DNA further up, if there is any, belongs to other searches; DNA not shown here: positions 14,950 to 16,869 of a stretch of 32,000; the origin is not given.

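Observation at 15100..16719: Orphan 539-aa extracellular protein with paired cysteines and a Tyr-rich C-terminal half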

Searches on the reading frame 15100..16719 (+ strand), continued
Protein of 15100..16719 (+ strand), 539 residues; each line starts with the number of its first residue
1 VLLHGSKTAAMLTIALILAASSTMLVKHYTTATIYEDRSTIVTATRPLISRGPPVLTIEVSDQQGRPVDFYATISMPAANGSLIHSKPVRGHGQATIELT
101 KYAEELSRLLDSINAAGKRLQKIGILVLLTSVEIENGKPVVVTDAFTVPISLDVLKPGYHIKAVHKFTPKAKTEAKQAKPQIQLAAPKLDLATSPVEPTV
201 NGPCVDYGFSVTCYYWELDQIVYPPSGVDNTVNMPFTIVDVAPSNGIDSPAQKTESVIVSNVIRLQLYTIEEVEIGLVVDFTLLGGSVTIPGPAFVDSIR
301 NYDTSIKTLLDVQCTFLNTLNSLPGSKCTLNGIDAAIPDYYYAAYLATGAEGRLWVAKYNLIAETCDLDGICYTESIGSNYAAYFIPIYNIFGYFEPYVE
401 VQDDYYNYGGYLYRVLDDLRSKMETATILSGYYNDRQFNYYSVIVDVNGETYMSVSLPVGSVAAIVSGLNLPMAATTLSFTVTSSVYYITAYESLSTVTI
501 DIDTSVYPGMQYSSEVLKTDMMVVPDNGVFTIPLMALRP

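Call 41: fold_search(model_id=the predicted structure, library=pdb)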
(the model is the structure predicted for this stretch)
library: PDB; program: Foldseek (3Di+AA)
matches with E <= 10: 1167; with E <= 0.001: 0
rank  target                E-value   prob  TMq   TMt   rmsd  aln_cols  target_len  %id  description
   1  5k8g                  2.6e-03  0.08  0.09  0.10  42.7       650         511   10  Crystal structure of a putative peptide-binding domain of MpAFP (released 2017-09-06)
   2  4znq_A                3.8e-03  0.07  0.07  0.11  25.1       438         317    8  Crystal structure of Dln1 complexed with Man(alpha1-2)Man (released 2016-01-20)
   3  5zu4_A                4.3e-03  0.12  0.10  0.14  23.3       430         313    7  Crystal structure of Lamprey immune protein (released 2019-06-12)
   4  4zno_A                4.5e-03  0.06  0.07  0.10  25.6       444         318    8  Crystal structure of Dln1 complexed with sucrose (released 2016-01-20)
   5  6x6q_A                5.0e-03  0.08  0.10  0.10  43.3       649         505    8  Peptide-bound structure of Marinomonas primoryensis peptide-binding domain (released 2021-09-01)
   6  5xnr                  5.6e-03  0.08  0.08  0.10  28.8       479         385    7  Truncated AlyQ with CBM32 and alginate lyase domains (released 2018-06-13)
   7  5zu4_B                7.7e-03  0.08  0.09  0.13  24.1       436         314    8  Crystal structure of Lamprey immune protein (released 2019-06-12)
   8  5w0p_C                1.1e-02  0.07  0.10  0.07  26.0       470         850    9  Crystal structure of rhodopsin bound to visual arrestin determined by X-ray free electron laser (released 2017-08-09)
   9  8hlc_A                1.1e-02  0.03  0.06  0.04  27.7       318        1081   10  S protein of SARS-CoV-2 in complex with 3711 (released 2024-06-05)
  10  7edg_A                1.5e-02  0.04  0.06  0.04  26.1       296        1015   10  Cryo-EM structure of SARS-CoV-2 S-UK variant (B.1.1.7), one RBD-up conformation 2 (released 2021-09-01)
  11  3f85                  1.5e-02  0.02  0.06  0.07  31.0       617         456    8  Structure of fusion complex of homo trimeric major pilin subunits CfaB of CFA/I fimbirae from ETEC E. coli (released 2009-08-11)
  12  4q8k                  1.6e-02  0.09  0.06  0.10  23.3       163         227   11  Crystal structure of polysaccharide lyase family 18 aly-SJ02 P-CATD (released 2014-09-17)
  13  2ifw_A                1.9e-02  0.11  0.07  0.14  22.1       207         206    8  Crystal structure of scytalido-glutamic peptidase with a transition state analog inhibitor (released 2006-10-03)
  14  7oa7                  2.0e-02  0.06  0.08  0.11  25.9       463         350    8  PilC minor pilin of Streptococcus sanguinis 2908 type IV pili (released 2022-05-04)
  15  7wjy_A                2.0e-02  0.03  0.06  0.04  26.8       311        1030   11  Omicron spike trimer with 6m6 antibody (released 2022-07-13)
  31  3e8v                  4.2e-02  0.91  0.11  0.53   7.1       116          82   14  Crystal structure of a possible transglutaminase-family protein proteolytic fragment from Bacteroides fragilis (released 2008-09-02)
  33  1tlm_A                4.7e-02  0.66  0.13  0.41   7.7       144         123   10  STRUCTURAL ASPECTS OF INOTROPIC BIPYRIDINE BINDING: CRYSTAL STRUCTURE DETERMINATION TO 1.9 ANGSTROMS OF THE HUMAN SERU (released 1994-01-31)
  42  3kog                  6.1e-02  0.07  0.09  0.16  20.3       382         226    8  Crystal structure of Putative pore-forming toxin (YP_001301288.1) from Bacteroides vulgatus ATCC 8482 at 1.85 A resoluti (released 2009-12-01)
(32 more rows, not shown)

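Call 44: fold_search(model_id=the predicted structure, library=viral)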
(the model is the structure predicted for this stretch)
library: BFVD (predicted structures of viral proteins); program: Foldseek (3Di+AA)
matches with E <= 10: 841; with E <= 0.001: 3
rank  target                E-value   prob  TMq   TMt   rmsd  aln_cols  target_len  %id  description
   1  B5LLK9                2.7e-05  0.77  0.10  0.17  31.4       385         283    9  Minor tail protein [Mycobacterium phage Solon]
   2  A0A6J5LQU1            5.8e-04  0.13  0.10  0.07  29.4       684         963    9  Uncharacterized protein [uncultured Caudovirales phage]
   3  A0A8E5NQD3            7.2e-04  0.07  0.05  0.04  31.6       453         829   11  (no name in the UniProt tables at hand)
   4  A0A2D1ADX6            1.8e-03  0.04  0.07  0.04  35.0       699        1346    8  Minor tail protein [Rhodococcus phage Trina]
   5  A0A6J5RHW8            2.1e-03  0.05  0.07  0.04  40.5       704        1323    9  Uncharacterized protein [uncultured Caudovirales phage]
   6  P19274                2.3e-03  0.08  0.07  0.09  26.6       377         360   11  Viral protein TPX [Thermoproteus tenax virus 1 (strain KRA1)]
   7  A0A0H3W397            2.7e-03  0.07  0.08  0.07  27.8       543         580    8  Matrix protein VP40 [Zaire ebolavirus]
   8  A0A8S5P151            3.0e-03  0.57  0.11  0.14  25.3       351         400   10  Putative transglutaminase-family protein [Siphoviridae sp. ctEqU3]
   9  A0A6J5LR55            3.0e-03  0.08  0.08  0.09  32.2       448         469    8  Concanavalin A-like lectin/glucanases superfamily [uncultured Caudovirales phage]
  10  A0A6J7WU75            3.0e-03  0.05  0.08  0.05  38.4       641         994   10  DUF4815 domain-containing protein [uncultured Caudovirales phage]
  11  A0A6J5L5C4            3.4e-03  0.09  0.08  0.11  31.4       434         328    7  Uncharacterized protein [uncultured Caudovirales phage]
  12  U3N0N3                3.7e-03  0.11  0.09  0.09  28.7       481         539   11  US5 [anatid alphaherpesvirus 1]
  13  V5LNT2                3.7e-03  0.09  0.09  0.06  28.9       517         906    8  (no name in the UniProt tables at hand)
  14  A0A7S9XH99            4.2e-03  0.14  0.10  0.12  31.1       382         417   12  Uncharacterized protein [Virus NIOZ-UU157]
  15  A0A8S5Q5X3            4.6e-03  0.14  0.11  0.14  25.8       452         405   10  Collagen triple helix repeat protein [Podoviridae sp. ctJaJ36]
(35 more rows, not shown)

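Call 45: list_cluster_members(proteins=[P0003, P0004, P0006, P0007, P0011, P0012, P0014, P0016, P0017, P0021])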
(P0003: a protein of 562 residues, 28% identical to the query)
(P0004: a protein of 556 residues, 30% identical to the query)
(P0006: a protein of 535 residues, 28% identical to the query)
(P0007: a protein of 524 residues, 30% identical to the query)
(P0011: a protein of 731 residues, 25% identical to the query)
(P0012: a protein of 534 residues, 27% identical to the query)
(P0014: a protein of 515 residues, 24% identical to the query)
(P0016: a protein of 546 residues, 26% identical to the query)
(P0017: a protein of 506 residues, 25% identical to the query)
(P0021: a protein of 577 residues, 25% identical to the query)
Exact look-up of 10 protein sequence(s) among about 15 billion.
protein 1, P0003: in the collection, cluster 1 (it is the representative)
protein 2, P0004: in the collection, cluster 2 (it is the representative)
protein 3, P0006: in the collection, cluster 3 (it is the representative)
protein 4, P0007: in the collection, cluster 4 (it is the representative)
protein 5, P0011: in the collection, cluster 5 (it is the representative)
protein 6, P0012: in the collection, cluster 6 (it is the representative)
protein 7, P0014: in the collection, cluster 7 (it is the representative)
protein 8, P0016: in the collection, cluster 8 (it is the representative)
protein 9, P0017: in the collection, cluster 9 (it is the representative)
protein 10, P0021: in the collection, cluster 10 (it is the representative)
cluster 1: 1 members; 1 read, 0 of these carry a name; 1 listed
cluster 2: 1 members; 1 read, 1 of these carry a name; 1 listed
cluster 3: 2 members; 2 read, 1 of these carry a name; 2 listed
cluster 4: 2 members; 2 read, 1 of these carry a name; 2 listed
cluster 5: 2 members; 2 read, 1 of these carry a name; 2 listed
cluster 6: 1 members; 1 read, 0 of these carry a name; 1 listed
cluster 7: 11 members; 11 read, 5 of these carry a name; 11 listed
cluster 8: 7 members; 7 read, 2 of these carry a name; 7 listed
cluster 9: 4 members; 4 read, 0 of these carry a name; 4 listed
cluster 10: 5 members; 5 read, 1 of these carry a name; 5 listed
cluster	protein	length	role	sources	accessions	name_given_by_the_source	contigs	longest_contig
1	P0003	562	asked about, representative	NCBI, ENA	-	-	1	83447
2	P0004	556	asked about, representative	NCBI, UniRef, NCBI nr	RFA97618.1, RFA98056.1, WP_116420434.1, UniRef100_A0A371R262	hypothetical protein [Pyrobaculum aerophilum] | Uncharacterized protein n=1 Tax=Pyrobaculum aerophilum TaxID=13773 RepID=A0A371R262_9CREN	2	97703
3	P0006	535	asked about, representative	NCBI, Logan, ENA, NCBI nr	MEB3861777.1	MAG: hypothetical protein GSR84_06115 [Desulfurococcales archaeon] | hypothetical protein [Desulfurococcales archaeon]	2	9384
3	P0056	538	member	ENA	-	-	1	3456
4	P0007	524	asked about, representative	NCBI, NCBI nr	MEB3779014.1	MAG: hypothetical protein GSR85_02105 [Desulfurococcales archaeon] | hypothetical protein [Desulfurococcales archaeon]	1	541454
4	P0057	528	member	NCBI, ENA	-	-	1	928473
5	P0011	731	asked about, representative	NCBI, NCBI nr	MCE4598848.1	MAG: hypothetical protein F7C81_01455 [Desulfurococcales archaeon] | hypothetical protein [Desulfurococcales archaeon]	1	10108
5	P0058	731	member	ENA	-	-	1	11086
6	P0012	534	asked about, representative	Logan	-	-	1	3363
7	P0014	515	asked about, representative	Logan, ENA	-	-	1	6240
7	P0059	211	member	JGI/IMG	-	hypothetical protein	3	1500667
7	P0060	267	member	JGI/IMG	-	hypothetical protein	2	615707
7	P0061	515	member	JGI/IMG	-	hypothetical protein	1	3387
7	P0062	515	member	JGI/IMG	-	hypothetical protein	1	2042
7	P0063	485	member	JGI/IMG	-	hypothetical protein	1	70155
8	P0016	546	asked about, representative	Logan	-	-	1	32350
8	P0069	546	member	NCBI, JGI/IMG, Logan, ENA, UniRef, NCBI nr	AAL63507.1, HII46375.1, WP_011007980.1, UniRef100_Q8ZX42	hypothetical protein PAE1478 [Pyrobaculum aerophilum str. IM2] | Uncharacterized protein n=2 Tax=Pyrobaculum aerophilum TaxID=13773 RepID=Q8ZX42_PYRAE | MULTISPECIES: hypothetical protein [Pyrobaculum]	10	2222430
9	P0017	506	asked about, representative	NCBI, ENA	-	-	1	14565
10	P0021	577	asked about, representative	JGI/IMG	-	-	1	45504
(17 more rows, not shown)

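Call 47: search_solved_structures(query=A1, max_evalue=10)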
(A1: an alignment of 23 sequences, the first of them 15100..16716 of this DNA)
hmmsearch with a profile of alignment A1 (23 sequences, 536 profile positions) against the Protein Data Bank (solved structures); distinct sequences matched with E-value up to 10: 2.
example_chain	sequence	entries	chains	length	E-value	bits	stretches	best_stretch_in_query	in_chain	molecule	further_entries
8jl8_A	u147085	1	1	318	0.11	14.2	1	279-453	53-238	Collagen-binding adhesin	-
7lgr_A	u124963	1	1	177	0.53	11.9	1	365-452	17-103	Collagen-binding adhesin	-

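Call 48: search_protein_families(library=pfam, alignment_id=A1, max_evalue=0.1)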
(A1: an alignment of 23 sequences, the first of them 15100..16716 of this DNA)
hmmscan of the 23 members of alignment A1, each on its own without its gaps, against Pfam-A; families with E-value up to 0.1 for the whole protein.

A. member 1, window:15100-16716:+ (539 aa): 0 families

B. families by the number of members that match (of 23 scanned): 4 families
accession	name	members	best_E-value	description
PF03605.20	DcuA_DcuB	1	0.027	Anaerobic c4-dicarboxylate membrane transporter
PF22942.1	DUF7025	1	0.046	Domain of unknown function (DUF7025)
PF00864.24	P2X_receptor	1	0.071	ATP P2X receptor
PF02898.20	NO_synthase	1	0.089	Nitric oxide synthase, oxygenase domain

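Call 50: find_encoding_contigs(protein=P0055, flank=10000, max_places=2)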
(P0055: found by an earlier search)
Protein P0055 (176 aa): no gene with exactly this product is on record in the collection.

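Call 51: find_encoding_contigs(protein=P0069, flank=8000, max_places=2)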
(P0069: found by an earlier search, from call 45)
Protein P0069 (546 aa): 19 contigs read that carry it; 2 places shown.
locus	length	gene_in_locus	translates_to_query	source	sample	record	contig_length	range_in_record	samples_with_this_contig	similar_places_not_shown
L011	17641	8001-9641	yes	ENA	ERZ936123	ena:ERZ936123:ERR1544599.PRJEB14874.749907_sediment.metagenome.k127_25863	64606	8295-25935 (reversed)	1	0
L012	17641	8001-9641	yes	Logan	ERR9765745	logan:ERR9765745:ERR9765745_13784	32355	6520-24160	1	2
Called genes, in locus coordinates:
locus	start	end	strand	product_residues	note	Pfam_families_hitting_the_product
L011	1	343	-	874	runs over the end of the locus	PF00330:Aconitase, PF00694:Aconitase_C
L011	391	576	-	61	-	-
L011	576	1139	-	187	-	-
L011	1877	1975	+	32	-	-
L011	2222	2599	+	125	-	PF02675:AdoMet_dc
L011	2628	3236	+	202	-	PF01380:SIS, PF13580:SIS_2 (weak)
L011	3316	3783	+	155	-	PF09921:DUF2153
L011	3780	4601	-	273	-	PF25133:TYW2_N_2, PF02475:TRM5-TYW2_MTfase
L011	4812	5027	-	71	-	-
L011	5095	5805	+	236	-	-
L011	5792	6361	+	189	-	PF02441:Flavoprotein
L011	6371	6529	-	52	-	-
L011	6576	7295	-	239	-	PF03956:Lys_export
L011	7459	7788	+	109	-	-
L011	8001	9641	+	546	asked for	-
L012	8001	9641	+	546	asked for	-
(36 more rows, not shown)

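Call 58: find_related_loci(query=A2, collection=viral_contigs, flank=10000)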
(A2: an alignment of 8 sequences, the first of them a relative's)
Query A2 (562 aa) in viral_contigs; peptide patterns used: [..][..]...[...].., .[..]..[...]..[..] (x = any residue, [..] = any of these).
76 stretches matched a pattern, but none encodes a relative of the query by tblastn (E <= 1e-3).

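Call 59: find_related_loci(query=window:15100-16716:+, collection=viral_contigs, flank=10000)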
Query window:15100-16716:+ (539 aa) in viral_contigs; peptide patterns used: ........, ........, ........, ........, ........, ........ (x = any residue, [..] = any of these).
9 stretches matched a pattern, but none encodes a relative of the query by tblastn (E <= 1e-3).

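Call 60: find_encoding_contigs(protein=P0033, flank=8000, max_places=2)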
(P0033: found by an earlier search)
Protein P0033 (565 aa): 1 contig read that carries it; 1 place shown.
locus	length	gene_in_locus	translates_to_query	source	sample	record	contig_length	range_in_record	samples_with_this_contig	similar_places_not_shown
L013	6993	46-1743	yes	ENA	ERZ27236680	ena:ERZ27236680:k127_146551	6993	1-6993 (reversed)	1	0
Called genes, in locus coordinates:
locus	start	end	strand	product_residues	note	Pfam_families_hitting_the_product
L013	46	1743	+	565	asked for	-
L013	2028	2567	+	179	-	-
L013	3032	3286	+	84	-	-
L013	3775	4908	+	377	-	PF01497:Peripla_BP_2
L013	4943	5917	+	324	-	PF01032:FecCD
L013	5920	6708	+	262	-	PF00005:ABC_tran, PF13304:AAA_21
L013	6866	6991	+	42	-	?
